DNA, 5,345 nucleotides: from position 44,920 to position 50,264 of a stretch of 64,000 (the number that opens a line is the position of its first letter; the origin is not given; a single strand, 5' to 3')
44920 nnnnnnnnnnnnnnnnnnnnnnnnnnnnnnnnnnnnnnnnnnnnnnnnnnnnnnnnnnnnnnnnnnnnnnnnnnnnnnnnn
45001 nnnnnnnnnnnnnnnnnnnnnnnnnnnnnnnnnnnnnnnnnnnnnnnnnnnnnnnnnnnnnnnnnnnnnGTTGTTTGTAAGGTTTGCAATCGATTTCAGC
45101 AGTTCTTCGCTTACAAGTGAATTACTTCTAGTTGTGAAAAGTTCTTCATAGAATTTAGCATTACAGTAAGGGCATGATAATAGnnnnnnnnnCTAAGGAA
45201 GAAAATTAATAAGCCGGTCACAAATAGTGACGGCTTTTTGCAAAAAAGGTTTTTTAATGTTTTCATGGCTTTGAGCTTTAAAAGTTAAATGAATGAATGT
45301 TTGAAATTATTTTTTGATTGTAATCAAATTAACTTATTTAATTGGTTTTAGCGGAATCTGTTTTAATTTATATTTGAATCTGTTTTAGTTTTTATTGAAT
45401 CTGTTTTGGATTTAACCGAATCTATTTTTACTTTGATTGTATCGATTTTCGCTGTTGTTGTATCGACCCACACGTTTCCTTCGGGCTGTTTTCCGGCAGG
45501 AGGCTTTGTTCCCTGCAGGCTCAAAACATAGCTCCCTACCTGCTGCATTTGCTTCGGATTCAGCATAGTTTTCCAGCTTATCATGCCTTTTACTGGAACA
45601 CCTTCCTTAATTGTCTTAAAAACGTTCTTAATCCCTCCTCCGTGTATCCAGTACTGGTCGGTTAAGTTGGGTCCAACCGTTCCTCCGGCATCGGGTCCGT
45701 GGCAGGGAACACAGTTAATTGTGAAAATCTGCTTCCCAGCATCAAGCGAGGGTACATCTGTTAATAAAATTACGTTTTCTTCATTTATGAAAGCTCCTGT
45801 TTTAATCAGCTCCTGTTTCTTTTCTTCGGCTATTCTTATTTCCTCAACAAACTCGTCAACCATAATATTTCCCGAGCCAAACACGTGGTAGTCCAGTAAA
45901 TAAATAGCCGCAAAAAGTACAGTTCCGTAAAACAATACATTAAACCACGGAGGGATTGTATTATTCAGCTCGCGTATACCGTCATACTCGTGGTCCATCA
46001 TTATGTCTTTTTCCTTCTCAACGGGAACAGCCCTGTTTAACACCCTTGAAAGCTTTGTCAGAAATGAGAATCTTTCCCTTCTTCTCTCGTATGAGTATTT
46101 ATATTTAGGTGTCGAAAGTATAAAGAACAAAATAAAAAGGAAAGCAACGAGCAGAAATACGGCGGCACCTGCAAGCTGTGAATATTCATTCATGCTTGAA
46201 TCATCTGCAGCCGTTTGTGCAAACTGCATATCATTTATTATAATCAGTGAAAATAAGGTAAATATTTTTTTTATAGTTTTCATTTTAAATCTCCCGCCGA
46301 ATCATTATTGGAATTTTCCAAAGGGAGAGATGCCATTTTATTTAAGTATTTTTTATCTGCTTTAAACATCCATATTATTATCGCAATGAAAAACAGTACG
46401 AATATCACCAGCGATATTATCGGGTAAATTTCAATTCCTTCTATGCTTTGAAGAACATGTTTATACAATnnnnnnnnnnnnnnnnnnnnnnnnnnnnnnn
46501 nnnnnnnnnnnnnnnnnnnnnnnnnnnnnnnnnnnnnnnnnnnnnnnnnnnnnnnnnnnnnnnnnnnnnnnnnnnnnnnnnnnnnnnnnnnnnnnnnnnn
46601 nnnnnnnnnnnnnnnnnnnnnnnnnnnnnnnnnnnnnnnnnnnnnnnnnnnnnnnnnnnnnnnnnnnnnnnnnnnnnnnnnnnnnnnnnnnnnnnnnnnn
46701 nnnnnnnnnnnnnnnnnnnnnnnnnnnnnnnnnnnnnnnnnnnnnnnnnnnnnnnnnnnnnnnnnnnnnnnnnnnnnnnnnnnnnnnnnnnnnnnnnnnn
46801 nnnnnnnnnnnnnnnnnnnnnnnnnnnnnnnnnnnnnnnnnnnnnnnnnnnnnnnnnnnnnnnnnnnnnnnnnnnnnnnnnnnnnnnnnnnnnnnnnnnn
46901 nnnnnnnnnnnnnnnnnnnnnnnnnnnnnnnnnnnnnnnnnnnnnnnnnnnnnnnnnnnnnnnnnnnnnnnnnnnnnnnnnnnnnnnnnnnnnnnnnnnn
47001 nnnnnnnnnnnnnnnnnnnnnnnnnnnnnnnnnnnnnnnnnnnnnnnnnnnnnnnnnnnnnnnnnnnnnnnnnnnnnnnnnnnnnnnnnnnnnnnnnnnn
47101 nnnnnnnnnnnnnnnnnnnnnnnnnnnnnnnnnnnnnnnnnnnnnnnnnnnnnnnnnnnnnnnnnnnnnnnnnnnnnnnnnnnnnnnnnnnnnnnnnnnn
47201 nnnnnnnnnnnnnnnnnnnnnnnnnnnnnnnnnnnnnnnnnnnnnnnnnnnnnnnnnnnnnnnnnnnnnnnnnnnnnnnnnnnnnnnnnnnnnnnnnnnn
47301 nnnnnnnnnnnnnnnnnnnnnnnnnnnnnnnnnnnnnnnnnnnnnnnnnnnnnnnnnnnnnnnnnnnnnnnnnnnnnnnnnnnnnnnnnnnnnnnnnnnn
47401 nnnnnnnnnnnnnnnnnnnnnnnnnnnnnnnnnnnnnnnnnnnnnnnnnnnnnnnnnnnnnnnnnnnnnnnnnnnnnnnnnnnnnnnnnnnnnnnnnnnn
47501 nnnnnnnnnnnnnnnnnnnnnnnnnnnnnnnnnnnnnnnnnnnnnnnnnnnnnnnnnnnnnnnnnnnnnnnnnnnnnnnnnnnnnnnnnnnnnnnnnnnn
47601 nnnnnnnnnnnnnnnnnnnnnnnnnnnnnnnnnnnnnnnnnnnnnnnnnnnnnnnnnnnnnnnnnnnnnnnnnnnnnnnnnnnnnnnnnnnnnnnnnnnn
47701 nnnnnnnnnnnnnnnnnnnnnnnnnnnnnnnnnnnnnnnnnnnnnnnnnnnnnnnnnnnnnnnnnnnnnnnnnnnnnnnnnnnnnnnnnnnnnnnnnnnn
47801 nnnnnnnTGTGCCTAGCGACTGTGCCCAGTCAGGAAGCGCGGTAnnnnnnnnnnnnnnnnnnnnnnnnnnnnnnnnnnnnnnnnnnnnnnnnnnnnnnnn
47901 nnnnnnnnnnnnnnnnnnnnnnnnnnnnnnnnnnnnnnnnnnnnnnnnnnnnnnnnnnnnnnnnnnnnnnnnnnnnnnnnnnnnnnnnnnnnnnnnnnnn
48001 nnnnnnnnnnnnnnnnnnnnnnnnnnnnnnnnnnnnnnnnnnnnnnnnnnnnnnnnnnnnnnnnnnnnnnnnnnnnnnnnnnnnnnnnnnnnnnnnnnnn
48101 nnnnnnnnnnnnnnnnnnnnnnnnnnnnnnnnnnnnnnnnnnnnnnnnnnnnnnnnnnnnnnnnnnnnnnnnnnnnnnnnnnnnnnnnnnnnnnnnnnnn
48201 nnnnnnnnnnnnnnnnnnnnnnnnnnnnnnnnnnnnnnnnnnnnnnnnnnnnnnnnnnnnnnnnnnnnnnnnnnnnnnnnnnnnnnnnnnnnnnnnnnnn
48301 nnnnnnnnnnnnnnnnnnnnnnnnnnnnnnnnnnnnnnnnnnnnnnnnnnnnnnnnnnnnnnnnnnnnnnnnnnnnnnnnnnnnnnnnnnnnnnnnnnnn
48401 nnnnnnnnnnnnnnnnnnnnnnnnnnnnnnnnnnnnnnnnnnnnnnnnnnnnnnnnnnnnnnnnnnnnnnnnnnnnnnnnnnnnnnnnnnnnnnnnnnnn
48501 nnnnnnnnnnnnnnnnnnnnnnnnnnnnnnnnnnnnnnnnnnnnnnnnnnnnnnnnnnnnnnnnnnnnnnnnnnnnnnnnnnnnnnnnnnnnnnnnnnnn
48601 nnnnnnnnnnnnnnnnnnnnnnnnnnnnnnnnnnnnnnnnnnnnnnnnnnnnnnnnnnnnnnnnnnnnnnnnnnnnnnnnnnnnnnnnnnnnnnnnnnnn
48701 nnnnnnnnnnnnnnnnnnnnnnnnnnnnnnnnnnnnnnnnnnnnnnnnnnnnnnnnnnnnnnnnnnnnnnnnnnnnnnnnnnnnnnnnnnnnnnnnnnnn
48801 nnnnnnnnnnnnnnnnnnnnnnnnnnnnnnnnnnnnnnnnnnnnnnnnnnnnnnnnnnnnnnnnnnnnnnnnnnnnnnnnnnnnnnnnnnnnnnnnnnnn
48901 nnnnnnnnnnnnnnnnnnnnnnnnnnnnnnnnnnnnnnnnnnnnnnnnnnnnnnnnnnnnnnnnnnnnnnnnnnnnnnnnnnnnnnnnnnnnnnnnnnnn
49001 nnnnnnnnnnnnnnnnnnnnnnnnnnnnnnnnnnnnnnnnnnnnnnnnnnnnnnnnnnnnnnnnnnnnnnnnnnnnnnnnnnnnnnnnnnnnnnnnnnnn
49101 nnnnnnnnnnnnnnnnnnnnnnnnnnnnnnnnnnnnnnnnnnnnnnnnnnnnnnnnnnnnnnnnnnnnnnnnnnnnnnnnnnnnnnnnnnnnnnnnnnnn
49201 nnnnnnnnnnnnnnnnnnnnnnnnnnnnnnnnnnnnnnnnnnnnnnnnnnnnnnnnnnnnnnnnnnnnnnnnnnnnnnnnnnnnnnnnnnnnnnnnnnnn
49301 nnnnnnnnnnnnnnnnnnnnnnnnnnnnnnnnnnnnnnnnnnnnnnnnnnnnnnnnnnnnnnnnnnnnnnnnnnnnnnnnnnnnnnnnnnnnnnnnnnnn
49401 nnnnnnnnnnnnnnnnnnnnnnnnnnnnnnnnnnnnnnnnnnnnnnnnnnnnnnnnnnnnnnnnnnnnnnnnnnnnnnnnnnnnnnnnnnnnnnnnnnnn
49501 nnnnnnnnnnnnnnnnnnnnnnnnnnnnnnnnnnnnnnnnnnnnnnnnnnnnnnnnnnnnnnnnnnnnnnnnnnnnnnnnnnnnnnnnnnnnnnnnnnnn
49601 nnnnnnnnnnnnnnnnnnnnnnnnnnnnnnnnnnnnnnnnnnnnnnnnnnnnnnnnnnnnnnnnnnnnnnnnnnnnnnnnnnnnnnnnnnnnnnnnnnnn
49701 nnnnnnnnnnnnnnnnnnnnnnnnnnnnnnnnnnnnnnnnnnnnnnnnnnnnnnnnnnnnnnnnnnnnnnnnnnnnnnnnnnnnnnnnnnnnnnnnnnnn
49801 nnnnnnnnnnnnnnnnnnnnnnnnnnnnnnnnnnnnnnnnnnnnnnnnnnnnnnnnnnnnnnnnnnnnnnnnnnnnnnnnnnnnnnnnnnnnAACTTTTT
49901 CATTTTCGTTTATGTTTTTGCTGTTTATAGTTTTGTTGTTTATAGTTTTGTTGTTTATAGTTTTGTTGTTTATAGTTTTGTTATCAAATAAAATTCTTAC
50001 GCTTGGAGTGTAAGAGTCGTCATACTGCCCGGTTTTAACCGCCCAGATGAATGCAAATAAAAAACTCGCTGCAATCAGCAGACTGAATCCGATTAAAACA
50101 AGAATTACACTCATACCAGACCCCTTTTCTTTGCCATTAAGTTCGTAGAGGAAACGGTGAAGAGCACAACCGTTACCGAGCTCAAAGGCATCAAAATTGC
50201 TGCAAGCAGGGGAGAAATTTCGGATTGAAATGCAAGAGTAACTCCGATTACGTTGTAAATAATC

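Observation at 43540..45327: NirK-like copper protein with a tethered amicyanin-like cupredoxin, a C-terminal membrane anchor and an apparently missing catalytic Asp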

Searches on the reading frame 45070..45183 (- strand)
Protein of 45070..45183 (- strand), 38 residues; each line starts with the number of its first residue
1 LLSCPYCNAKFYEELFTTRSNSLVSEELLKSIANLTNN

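Call 72: search_solved_structures(query=A4, max_evalue=10, show_alignments=2)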
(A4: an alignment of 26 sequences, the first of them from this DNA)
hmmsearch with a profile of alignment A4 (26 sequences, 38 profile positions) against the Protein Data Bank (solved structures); distinct sequences matched with E-value up to 10: 12.
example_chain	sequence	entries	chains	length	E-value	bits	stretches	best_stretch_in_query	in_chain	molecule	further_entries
2i13_A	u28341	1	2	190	0.0094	18.7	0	2-12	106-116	Aart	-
2els_A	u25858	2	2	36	0.63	12.9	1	2-12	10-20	Zinc finger protein 406 | Zinc finger protein ZFAT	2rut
2e72_A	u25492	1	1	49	0.74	12.6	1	4-12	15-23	Pogo transposable element with ZNF domain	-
8iej_A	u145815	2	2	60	0.83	12.5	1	4-12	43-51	E3 ubiquitin-protein ligase BRE1B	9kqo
2elo_A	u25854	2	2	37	0.98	12.2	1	1-14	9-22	Zinc finger protein 406 | Zinc finger protein ZFAT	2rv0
1bdy_A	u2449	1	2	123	1.6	11.6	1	5-26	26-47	PROTEIN KINASE C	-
2elv_A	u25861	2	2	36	1.6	11.5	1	4-19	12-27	Zinc finger protein 406 | Zinc finger protein ZFAT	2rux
2kfq_A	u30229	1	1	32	2.5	11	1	1-12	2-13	FP1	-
1mey_C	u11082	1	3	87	3.7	10.4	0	4-12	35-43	CONSENSUS ZINC FINGER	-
2rsj_A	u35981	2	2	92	4.2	10.2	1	2-12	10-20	Zinc finger protein ZFAT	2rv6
8iej_M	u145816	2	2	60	5.5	9.8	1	4-12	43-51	E3 ubiquitin-protein ligase BRE1A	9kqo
1rim_A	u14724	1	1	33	8.1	9.3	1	2-12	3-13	E6apc2 peptide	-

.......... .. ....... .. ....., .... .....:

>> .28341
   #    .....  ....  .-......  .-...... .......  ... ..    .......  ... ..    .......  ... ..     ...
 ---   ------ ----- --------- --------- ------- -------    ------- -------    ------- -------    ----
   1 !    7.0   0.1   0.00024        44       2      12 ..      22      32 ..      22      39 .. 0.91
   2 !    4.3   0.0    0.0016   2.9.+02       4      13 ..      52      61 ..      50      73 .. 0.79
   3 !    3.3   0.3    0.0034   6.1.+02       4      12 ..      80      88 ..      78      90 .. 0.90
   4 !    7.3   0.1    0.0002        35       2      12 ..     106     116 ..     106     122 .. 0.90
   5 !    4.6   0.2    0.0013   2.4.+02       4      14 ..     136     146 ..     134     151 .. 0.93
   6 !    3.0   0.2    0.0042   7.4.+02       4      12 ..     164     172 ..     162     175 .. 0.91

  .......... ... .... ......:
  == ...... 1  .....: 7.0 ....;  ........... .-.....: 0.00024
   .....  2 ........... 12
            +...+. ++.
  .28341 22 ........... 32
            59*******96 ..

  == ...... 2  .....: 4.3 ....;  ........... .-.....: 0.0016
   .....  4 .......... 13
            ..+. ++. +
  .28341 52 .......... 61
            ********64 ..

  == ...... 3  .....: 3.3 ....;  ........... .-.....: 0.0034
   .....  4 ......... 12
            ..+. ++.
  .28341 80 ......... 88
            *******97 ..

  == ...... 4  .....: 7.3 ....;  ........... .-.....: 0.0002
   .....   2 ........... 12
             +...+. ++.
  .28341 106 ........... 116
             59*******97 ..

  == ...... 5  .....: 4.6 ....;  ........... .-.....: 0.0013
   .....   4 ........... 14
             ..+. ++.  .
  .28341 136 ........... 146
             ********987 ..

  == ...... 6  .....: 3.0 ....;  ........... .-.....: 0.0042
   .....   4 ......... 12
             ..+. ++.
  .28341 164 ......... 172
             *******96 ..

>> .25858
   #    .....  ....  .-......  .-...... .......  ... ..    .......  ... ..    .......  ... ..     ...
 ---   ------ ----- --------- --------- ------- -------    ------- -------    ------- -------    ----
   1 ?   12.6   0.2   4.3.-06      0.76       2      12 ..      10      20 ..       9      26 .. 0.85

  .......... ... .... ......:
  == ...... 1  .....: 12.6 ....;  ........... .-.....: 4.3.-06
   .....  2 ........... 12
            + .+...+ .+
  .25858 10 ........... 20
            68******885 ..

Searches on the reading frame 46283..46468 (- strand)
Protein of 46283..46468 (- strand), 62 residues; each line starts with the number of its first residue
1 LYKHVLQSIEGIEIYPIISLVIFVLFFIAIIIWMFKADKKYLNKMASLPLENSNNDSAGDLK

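Call 19: search_protein_families(library=pfam, proteins=[window:46283-46468:-], max_evalue=0.001)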
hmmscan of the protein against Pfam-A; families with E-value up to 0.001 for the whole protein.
window:46283-46468:- (62 aa): 1 family
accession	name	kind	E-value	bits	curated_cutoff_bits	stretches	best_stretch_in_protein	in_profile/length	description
PF05545.16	FixQ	-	1.3e-05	25.5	29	1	17-51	12-47/49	Cbb3-type cytochrome oxidase component FixQ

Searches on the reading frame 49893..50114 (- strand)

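Call 19: search_protein_families(library=pfam, proteins=[window:49893-50114:-], max_evalue=0.001)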
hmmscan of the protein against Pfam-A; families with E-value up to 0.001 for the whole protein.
window:49893-50114:- (74 aa): 1 family
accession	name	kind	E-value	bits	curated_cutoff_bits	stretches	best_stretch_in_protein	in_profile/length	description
PF03597.20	FixS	-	1.9e-20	72.7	23.1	1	2-45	1-44/44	Cytochrome oxidase maturation protein cbb3-type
